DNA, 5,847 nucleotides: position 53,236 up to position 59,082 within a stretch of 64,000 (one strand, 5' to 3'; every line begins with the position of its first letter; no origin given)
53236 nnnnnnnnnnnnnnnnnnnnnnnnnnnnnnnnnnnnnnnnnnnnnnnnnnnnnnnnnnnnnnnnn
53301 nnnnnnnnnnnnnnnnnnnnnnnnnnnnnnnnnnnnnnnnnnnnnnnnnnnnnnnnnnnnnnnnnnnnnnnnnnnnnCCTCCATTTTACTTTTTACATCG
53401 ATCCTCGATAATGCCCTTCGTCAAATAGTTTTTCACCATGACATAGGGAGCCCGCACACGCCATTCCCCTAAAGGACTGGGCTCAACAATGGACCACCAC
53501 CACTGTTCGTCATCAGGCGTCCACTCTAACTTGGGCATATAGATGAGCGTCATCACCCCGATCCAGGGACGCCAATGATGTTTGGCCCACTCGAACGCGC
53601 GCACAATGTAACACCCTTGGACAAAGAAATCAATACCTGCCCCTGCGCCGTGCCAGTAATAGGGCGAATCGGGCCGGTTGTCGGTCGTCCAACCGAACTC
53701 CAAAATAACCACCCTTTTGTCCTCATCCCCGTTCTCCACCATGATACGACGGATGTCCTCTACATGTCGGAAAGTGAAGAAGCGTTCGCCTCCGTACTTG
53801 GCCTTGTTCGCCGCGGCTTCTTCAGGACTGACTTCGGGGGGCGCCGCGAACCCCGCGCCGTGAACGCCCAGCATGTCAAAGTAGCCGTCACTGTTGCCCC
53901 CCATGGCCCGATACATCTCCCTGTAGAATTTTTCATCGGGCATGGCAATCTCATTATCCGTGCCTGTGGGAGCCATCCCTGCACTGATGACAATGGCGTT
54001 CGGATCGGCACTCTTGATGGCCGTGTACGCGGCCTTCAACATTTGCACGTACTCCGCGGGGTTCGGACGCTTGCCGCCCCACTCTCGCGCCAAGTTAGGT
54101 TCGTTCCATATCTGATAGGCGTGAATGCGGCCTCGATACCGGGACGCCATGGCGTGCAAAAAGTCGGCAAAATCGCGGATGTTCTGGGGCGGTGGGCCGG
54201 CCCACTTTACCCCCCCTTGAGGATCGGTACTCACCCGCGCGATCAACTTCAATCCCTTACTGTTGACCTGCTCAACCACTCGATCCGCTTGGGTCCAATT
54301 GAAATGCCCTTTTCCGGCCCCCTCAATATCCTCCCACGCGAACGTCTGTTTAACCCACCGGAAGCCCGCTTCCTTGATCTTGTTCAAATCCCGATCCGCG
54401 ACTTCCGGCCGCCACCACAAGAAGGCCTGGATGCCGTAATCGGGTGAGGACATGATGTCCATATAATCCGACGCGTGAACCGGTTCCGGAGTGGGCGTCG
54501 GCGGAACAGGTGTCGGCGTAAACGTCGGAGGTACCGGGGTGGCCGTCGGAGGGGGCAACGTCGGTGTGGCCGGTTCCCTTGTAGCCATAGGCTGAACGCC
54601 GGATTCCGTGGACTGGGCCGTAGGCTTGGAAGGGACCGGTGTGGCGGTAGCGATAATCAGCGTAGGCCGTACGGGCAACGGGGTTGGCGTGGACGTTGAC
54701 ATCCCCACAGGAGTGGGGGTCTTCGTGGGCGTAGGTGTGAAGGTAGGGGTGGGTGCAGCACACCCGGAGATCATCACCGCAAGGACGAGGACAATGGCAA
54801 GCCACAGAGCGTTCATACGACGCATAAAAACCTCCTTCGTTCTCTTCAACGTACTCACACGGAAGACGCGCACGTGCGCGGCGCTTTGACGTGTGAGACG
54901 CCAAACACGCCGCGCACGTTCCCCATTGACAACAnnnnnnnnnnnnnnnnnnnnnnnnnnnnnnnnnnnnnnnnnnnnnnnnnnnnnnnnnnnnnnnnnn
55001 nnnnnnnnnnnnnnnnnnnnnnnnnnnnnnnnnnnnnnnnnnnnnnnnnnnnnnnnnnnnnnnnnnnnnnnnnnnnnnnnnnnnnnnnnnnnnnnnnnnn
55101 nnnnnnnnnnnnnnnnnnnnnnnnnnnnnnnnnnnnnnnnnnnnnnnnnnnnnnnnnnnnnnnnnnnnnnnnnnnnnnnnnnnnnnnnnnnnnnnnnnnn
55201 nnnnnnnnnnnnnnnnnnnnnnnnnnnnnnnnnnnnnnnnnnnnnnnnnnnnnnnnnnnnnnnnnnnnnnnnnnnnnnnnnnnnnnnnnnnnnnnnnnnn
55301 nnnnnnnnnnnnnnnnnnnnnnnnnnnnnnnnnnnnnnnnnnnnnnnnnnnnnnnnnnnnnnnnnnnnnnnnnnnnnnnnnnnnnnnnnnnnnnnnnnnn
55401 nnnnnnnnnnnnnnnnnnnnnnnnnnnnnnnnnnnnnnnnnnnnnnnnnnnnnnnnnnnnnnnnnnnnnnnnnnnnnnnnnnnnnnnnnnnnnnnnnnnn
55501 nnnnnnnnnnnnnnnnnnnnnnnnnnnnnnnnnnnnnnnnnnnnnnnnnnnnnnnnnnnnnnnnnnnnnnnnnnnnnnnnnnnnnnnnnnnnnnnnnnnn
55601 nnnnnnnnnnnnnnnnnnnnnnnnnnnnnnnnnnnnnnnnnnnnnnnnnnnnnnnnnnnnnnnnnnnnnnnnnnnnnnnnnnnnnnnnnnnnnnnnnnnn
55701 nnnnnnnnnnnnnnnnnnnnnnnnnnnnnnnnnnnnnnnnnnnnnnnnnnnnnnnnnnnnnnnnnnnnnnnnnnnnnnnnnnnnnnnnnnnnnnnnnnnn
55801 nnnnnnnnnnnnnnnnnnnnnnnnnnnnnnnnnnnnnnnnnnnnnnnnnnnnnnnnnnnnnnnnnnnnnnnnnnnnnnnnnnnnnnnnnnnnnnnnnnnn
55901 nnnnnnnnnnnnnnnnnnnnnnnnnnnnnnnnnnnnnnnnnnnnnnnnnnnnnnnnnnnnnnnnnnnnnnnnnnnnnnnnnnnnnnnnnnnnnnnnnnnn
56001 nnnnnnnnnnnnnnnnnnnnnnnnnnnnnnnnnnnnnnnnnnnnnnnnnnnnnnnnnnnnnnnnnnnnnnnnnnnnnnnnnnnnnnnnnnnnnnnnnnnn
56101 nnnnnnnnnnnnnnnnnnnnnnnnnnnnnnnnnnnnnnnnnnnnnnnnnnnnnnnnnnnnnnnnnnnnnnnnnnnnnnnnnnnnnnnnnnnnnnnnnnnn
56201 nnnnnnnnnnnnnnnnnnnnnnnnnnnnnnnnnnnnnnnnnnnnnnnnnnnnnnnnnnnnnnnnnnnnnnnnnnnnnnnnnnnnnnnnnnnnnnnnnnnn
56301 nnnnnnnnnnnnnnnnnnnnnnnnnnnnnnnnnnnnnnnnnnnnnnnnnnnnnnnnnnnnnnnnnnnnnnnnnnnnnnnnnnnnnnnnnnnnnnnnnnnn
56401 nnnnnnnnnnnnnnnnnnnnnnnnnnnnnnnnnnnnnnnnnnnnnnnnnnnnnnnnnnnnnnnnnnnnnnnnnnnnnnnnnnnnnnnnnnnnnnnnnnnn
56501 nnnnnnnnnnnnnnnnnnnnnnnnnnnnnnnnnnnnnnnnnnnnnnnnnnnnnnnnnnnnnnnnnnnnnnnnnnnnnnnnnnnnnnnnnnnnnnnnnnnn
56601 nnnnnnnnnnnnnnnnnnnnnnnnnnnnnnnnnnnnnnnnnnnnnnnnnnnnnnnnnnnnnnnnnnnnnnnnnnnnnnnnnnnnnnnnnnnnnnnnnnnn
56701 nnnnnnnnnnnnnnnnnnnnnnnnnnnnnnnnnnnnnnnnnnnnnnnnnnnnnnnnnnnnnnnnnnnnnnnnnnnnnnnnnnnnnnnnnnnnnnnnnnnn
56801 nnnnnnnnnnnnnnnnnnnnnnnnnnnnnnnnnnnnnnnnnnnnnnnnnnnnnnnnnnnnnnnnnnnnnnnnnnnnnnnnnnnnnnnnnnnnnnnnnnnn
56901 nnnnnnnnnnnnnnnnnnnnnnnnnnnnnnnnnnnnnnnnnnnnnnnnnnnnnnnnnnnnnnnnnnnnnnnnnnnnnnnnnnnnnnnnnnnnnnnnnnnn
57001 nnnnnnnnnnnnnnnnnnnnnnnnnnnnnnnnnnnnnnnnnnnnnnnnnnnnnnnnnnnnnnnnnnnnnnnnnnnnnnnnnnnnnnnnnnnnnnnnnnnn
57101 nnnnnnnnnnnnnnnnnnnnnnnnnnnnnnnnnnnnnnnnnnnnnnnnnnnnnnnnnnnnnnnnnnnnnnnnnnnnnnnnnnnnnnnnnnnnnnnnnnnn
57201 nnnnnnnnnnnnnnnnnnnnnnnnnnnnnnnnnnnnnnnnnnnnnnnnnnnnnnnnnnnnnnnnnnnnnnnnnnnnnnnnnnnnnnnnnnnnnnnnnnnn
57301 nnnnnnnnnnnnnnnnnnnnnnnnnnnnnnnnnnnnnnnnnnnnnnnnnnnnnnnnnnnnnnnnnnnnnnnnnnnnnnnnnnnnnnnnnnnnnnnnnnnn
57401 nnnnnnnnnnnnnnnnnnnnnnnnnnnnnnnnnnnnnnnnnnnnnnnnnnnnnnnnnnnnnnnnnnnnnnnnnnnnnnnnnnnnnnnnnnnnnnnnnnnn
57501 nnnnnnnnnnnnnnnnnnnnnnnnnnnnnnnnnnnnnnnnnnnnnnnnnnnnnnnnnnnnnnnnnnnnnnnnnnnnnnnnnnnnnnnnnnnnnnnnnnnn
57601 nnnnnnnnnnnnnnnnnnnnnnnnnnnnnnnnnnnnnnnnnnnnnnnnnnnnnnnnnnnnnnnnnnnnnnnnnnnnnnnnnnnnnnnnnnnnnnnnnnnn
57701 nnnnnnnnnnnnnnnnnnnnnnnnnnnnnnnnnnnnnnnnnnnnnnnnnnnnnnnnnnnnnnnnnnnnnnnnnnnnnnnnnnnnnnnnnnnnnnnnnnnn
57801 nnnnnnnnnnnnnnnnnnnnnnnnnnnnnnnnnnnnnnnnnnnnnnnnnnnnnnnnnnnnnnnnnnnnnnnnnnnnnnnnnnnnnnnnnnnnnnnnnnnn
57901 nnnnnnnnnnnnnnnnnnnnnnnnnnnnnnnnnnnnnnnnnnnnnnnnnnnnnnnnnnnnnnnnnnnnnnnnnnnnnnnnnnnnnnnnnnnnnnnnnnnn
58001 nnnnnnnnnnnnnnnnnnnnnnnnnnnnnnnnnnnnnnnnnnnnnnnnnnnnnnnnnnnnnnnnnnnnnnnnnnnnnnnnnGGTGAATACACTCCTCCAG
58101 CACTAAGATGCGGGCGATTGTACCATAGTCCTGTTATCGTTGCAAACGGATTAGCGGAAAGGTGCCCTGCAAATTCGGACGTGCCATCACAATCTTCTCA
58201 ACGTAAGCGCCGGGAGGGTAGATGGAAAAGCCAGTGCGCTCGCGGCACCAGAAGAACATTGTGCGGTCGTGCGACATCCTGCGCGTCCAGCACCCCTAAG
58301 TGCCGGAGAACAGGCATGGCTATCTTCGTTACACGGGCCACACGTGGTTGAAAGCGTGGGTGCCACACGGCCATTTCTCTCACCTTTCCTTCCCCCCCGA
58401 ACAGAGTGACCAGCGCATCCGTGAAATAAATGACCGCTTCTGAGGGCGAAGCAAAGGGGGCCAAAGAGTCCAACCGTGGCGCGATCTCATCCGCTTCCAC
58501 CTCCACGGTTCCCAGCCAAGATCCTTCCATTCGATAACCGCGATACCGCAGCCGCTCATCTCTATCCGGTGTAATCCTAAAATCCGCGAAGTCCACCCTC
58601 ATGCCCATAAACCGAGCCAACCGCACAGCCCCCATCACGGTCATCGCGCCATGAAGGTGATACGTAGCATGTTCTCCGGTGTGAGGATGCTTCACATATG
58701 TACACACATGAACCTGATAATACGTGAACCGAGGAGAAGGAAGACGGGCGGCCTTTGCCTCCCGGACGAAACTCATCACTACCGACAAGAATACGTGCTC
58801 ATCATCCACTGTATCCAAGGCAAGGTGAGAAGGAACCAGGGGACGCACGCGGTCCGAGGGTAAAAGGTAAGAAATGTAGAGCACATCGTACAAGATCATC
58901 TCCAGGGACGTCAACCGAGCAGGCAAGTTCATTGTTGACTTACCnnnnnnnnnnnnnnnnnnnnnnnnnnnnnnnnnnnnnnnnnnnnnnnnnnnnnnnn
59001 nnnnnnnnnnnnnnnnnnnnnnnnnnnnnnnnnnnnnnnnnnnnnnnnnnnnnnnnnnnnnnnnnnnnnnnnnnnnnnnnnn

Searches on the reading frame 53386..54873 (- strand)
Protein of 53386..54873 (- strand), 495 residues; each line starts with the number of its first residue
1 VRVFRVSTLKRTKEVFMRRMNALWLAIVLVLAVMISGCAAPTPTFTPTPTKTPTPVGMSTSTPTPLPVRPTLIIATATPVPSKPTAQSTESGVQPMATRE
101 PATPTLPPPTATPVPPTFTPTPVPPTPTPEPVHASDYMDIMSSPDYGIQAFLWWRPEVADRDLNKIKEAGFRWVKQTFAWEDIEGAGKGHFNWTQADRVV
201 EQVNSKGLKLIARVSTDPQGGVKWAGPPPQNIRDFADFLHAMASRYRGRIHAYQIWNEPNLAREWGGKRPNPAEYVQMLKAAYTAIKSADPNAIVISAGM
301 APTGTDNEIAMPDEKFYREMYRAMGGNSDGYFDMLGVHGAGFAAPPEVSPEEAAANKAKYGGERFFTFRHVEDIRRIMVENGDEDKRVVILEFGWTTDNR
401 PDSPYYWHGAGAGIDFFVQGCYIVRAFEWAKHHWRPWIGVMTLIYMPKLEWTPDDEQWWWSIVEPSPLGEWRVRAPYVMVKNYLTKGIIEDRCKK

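Call 66: search_protein_families(library=pfam, proteins=[window:53386-54873:-], max_evalue=0.0001)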
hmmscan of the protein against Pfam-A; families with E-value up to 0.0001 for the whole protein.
window:53386-54873:- (495 aa): 3 families
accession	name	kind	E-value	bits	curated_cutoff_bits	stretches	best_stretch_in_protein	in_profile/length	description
PF00150.24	Cellulase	-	1.7e-08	34.7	23.5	1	149-300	14-168/272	Cellulase (glycosyl hydrolase family 5)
PF01373.23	Glyco_hydro_14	-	4.2e-07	29.7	27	1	159-221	18-80/402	Glycosyl hydrolase family 14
PF02449.21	Glyco_hydro_42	-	3.9e-06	26.9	21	1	154-240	7-85/376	Beta-galactosidase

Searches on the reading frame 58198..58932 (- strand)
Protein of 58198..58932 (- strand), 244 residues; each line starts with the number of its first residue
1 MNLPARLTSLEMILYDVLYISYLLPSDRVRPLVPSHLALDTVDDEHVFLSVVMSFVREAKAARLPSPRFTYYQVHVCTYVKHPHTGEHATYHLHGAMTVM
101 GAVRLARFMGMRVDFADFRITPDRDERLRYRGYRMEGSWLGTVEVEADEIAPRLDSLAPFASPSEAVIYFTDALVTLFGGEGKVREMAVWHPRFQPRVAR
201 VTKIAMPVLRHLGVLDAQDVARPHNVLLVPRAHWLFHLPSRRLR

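Call 66: search_protein_families(library=pfam, proteins=[window:58198-58932:-], max_evalue=0.0001)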
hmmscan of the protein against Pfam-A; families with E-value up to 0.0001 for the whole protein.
window:58198-58932:- (244 aa): 1 family
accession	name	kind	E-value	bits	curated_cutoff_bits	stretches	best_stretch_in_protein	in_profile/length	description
PF09844.14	DUF2071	-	5.7e-14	52.7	27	1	15-215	5-196/212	Uncharacterized conserved protein (COG2071)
